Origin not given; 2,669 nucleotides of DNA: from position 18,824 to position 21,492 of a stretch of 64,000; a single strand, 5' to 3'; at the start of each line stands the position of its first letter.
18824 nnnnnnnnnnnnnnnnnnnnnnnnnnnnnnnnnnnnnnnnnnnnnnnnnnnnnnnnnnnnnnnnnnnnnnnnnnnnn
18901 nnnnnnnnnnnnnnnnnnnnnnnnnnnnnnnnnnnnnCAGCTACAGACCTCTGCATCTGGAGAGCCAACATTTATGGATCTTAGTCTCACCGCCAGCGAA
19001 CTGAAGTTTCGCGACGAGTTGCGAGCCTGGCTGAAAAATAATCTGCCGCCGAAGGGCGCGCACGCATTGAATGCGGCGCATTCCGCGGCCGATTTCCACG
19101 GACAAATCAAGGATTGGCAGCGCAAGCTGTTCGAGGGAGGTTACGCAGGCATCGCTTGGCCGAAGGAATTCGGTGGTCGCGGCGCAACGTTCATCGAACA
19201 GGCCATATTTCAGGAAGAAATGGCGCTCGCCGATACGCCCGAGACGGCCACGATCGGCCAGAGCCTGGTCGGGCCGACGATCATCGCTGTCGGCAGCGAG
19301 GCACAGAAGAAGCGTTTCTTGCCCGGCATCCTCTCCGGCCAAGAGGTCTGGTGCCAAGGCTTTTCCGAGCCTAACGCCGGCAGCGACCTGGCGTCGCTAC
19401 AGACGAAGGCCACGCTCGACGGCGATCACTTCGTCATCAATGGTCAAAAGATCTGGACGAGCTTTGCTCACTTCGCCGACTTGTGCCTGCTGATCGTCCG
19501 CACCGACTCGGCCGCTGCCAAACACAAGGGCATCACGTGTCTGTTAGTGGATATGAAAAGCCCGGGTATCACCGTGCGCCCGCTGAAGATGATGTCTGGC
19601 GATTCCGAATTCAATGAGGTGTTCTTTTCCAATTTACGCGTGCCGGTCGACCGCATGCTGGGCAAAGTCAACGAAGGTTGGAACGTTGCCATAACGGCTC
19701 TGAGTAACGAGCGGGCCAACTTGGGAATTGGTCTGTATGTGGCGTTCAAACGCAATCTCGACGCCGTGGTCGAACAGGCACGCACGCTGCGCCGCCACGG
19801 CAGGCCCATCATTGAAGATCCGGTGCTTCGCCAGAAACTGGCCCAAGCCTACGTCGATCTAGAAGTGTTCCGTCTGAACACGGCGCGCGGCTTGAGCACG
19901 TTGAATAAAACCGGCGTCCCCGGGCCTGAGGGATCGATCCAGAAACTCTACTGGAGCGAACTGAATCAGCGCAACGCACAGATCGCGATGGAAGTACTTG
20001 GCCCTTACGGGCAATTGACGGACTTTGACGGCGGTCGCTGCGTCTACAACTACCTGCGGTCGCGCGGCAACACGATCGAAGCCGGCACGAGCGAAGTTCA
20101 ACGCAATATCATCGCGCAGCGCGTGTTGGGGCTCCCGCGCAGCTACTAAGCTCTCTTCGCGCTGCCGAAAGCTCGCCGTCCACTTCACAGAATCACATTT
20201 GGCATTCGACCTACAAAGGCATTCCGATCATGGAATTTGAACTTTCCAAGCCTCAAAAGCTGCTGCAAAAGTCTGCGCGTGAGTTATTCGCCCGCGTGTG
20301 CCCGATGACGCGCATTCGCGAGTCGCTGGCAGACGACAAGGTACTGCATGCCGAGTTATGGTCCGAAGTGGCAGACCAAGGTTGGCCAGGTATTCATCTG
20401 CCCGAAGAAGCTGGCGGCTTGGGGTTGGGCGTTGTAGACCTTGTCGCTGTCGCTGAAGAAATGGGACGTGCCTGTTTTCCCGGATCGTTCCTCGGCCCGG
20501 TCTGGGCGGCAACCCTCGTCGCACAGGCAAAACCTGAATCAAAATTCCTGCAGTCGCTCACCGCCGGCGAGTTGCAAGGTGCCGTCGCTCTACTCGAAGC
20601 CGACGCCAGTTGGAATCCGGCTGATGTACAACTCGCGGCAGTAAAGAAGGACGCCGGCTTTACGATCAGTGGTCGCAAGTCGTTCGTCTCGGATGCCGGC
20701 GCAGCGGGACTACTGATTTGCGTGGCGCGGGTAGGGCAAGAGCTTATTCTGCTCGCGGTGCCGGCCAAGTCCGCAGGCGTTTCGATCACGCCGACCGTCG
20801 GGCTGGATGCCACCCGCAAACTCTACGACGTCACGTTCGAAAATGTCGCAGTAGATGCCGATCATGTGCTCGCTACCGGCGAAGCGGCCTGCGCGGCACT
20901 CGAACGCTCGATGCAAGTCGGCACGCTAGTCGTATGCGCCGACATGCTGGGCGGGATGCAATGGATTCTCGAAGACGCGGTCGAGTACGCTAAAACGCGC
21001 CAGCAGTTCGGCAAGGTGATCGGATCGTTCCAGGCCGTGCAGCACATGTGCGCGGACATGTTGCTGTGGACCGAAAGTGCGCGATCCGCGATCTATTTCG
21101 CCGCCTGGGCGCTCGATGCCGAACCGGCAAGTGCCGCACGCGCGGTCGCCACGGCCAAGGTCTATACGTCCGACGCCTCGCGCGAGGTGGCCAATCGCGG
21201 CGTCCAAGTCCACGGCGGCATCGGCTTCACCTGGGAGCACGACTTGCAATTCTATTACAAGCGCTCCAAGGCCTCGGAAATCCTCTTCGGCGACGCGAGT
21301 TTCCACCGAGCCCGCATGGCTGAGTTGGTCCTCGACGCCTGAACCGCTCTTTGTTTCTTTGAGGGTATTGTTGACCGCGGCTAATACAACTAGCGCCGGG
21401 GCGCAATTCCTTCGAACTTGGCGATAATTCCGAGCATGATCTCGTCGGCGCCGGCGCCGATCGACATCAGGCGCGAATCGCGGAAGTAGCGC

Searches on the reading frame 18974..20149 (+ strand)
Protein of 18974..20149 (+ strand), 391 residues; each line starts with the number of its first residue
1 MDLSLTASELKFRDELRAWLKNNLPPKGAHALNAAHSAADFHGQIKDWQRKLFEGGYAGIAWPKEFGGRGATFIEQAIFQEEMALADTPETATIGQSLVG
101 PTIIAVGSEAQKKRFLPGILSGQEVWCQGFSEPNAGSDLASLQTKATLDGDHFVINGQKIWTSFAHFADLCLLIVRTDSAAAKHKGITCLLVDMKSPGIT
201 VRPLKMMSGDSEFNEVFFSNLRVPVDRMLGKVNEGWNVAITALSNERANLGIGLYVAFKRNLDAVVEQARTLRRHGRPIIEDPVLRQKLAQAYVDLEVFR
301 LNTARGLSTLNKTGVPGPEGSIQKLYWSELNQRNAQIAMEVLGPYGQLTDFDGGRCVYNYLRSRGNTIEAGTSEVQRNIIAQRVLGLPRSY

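Call 54: search_protein_families(library=pfam, proteins=[window:18974-20149:+], max_evalue=0.00001)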
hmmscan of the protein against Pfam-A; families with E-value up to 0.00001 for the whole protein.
window:18974-20149:+ (391 aa): 3 families
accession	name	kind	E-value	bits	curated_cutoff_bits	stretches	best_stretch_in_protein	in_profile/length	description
PF00441.29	Acyl-CoA_dh_1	-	4.6e-33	114.9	22.4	1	233-385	1-150/150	Acyl-CoA dehydrogenase, C-terminal domain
PF02770.24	Acyl-CoA_dh_M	-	2.1e-22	79.6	33.3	1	127-220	1-96/97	Acyl-CoA dehydrogenase, middle domain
PF02771.21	Acyl-CoA_dh_N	-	2.6e-20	73.3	22.9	1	7-123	2-113/113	Acyl-CoA dehydrogenase, N-terminal domain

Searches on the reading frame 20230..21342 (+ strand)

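Call 54: search_protein_families(library=pfam, proteins=[window:20230-21342:+], max_evalue=0.00001)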
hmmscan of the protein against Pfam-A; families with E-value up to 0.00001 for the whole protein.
window:20230-21342:+ (370 aa): 4 families
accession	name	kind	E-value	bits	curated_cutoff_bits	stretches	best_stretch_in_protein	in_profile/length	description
PF00441.29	Acyl-CoA_dh_1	-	6.4e-33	114.5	22.4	1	226-366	9-148/150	Acyl-CoA dehydrogenase, C-terminal domain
PF02771.21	Acyl-CoA_dh_N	-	1.3e-14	54.9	22.9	1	8-88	3-82/113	Acyl-CoA dehydrogenase, N-terminal domain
PF02770.24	Acyl-CoA_dh_M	-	8.1e-09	36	33.3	1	119-206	2-97/97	Acyl-CoA dehydrogenase, middle domain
PF08028.16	Acyl-CoA_dh_2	-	1.6e-06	28.9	22.7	1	234-340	2-117/134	Acyl-CoA dehydrogenase, C-terminal domain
